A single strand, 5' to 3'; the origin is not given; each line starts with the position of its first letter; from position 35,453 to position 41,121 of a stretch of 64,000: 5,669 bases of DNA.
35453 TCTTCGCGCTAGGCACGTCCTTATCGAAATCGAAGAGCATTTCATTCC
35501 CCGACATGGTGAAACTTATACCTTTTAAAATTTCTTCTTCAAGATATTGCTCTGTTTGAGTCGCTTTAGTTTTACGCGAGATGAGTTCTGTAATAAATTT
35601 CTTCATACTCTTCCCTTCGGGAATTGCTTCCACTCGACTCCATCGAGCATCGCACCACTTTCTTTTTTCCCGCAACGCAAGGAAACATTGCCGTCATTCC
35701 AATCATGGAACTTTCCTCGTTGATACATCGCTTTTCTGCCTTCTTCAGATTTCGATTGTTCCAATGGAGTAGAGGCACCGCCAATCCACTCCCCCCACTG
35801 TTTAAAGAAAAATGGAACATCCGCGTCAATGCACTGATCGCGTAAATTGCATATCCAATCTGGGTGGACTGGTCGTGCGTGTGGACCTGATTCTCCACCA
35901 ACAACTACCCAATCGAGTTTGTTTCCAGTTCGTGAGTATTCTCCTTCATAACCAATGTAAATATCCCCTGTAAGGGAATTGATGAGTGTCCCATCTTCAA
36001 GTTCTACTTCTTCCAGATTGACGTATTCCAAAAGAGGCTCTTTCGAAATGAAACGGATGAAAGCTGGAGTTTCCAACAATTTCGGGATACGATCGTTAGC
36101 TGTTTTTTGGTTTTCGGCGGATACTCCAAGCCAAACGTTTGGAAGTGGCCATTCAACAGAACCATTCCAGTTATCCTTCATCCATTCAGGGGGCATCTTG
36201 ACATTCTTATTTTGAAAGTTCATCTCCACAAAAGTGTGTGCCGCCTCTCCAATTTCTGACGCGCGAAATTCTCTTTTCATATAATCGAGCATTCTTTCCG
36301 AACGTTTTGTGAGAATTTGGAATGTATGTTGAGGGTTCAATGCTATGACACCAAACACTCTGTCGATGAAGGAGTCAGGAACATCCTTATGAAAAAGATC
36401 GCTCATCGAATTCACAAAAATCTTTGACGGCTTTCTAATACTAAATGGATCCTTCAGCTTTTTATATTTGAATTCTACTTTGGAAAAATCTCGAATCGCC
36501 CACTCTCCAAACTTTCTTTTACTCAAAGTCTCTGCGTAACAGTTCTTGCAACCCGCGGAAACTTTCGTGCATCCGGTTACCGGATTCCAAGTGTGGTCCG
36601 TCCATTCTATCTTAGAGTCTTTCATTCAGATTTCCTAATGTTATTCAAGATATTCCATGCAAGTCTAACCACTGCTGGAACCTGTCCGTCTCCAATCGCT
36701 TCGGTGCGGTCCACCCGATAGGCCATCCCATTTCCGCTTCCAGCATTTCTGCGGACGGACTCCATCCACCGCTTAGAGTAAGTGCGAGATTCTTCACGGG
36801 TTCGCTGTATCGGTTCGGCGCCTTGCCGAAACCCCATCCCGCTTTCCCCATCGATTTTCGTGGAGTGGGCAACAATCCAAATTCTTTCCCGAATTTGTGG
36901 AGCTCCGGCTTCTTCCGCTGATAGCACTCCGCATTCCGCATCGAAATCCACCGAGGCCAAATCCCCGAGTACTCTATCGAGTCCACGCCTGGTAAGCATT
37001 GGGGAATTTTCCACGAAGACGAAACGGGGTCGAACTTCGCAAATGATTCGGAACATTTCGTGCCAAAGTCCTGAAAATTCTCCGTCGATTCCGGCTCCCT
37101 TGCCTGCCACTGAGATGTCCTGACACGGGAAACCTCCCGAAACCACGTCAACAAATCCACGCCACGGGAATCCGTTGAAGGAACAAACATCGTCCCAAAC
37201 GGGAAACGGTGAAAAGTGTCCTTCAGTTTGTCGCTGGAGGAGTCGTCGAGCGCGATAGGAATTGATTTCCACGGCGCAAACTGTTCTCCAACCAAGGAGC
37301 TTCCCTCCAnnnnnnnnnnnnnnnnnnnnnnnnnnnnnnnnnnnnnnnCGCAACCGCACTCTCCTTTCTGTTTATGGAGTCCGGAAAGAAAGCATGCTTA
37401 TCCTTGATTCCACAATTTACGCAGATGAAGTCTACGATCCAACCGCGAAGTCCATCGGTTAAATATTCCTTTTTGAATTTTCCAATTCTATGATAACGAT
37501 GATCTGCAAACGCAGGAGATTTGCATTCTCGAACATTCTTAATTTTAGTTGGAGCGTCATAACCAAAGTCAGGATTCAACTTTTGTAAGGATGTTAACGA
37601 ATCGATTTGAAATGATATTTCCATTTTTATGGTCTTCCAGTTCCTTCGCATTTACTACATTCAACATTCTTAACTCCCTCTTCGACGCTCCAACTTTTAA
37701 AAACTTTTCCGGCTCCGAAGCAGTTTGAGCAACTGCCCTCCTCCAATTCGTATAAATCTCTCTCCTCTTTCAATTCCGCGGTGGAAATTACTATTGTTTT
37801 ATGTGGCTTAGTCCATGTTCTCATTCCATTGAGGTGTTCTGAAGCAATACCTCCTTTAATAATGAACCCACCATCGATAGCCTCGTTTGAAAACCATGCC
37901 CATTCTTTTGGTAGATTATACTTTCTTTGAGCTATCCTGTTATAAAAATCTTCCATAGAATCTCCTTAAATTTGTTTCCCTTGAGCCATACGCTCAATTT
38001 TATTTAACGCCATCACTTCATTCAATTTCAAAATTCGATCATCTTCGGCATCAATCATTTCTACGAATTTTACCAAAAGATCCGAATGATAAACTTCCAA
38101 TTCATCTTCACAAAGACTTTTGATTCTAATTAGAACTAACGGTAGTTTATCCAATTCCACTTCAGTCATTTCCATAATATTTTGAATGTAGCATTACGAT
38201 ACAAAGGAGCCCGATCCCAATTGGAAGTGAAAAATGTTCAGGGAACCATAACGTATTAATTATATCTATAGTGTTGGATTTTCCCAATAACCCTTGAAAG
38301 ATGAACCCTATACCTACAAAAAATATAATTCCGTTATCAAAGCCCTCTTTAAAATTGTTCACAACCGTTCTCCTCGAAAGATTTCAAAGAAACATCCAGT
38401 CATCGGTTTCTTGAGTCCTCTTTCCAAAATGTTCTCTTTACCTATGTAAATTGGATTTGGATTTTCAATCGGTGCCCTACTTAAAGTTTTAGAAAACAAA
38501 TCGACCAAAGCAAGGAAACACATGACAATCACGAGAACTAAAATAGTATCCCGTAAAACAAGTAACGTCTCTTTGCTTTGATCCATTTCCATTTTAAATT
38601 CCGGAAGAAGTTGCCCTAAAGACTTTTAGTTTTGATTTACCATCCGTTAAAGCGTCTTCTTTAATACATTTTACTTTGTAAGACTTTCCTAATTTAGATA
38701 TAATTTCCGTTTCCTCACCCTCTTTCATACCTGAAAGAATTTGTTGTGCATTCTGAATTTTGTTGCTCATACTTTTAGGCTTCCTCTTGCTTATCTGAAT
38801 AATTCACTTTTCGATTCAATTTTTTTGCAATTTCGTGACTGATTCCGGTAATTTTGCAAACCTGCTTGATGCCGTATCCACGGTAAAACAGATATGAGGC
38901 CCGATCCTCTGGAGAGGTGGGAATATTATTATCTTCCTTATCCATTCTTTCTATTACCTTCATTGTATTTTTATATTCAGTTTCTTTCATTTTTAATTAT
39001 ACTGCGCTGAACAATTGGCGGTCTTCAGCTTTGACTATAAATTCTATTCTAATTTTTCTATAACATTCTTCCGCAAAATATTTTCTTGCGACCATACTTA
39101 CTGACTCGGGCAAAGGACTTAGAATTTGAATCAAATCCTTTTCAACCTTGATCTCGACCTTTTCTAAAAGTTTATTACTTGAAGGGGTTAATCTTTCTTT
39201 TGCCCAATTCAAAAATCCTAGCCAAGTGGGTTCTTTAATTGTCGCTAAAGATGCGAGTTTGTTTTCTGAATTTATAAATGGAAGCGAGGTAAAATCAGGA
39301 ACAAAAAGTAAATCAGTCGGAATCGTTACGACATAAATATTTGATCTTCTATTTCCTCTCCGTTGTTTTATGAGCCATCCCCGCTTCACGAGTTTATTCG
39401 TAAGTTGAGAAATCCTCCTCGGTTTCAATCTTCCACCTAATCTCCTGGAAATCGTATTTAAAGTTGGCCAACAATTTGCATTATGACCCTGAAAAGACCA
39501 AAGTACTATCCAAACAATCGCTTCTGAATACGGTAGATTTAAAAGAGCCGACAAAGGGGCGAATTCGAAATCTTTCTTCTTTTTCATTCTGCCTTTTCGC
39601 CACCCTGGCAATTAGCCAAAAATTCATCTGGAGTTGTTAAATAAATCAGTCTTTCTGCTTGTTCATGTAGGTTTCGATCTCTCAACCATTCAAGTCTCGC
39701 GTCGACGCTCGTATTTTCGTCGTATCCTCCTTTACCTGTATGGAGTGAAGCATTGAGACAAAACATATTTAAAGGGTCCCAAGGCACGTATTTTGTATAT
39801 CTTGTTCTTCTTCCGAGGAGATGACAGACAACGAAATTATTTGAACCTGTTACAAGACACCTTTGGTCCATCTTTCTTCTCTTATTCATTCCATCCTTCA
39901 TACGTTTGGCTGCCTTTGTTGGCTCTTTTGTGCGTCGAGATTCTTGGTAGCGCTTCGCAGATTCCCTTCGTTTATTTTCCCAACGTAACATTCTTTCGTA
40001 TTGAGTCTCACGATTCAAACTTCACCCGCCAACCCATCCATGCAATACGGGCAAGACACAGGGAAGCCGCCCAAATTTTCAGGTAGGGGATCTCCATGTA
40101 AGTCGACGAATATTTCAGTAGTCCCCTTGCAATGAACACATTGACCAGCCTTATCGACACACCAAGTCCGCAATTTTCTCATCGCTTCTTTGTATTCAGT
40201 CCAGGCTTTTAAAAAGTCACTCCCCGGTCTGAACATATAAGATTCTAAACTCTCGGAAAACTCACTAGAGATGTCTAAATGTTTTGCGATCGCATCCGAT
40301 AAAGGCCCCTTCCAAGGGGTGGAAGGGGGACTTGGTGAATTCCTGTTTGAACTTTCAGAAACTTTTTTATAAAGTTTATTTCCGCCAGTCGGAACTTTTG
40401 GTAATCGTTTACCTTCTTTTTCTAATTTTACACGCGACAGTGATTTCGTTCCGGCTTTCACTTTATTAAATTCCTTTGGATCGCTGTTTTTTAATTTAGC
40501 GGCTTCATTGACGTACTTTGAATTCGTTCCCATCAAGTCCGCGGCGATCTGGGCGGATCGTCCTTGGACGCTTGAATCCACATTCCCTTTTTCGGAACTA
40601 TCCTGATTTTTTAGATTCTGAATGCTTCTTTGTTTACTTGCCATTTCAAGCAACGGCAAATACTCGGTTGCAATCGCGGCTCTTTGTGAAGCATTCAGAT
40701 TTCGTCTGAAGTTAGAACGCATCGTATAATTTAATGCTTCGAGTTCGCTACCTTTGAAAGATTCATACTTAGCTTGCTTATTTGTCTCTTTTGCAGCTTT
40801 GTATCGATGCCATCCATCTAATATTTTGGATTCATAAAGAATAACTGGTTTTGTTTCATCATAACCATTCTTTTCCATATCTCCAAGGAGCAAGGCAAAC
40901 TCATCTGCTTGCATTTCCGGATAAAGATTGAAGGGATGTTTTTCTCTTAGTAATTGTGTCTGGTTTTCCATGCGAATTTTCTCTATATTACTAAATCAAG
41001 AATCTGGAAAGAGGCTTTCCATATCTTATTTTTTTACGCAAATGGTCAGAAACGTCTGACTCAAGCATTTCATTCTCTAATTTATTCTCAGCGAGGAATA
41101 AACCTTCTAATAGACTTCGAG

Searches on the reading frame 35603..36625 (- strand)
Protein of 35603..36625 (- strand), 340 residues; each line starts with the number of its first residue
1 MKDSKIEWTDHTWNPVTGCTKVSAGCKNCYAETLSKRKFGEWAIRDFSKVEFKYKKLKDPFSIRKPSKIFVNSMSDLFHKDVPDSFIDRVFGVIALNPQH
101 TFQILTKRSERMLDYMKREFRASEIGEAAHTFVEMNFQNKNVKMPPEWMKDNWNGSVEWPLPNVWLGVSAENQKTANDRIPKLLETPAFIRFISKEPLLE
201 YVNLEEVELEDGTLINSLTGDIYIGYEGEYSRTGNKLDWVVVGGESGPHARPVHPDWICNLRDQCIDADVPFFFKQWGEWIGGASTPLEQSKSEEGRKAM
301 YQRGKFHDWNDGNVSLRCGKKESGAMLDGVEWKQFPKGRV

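Call 58: search_protein_families(library=phrogs, proteins=[window:35603-36625:-], max_evalue=0.00001)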
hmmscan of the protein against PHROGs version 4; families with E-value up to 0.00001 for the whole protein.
window:35603-36625:- (340 aa): 1 family
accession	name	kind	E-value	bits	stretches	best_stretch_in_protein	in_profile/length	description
phrog_2045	-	unknown function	6.4e-114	381.4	1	1-338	2-286/299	-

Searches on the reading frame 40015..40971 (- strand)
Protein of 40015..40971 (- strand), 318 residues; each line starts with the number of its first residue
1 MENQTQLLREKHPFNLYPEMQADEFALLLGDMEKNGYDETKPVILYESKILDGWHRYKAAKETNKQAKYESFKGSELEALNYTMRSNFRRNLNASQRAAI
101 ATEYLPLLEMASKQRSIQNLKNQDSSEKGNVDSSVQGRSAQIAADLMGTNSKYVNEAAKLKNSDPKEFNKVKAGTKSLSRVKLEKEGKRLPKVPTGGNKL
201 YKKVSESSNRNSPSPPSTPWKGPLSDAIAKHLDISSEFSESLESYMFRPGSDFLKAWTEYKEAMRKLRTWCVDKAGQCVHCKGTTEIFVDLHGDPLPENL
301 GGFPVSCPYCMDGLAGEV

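Call 58: search_protein_families(library=phrogs, proteins=[window:40015-40971:-], max_evalue=0.00001)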
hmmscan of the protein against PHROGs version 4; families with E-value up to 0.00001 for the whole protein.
window:40015-40971:- (318 aa): 1 family
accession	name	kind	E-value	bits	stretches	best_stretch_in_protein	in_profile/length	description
phrog_35059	-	unknown function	6.4e-08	34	1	205-271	54-120/126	-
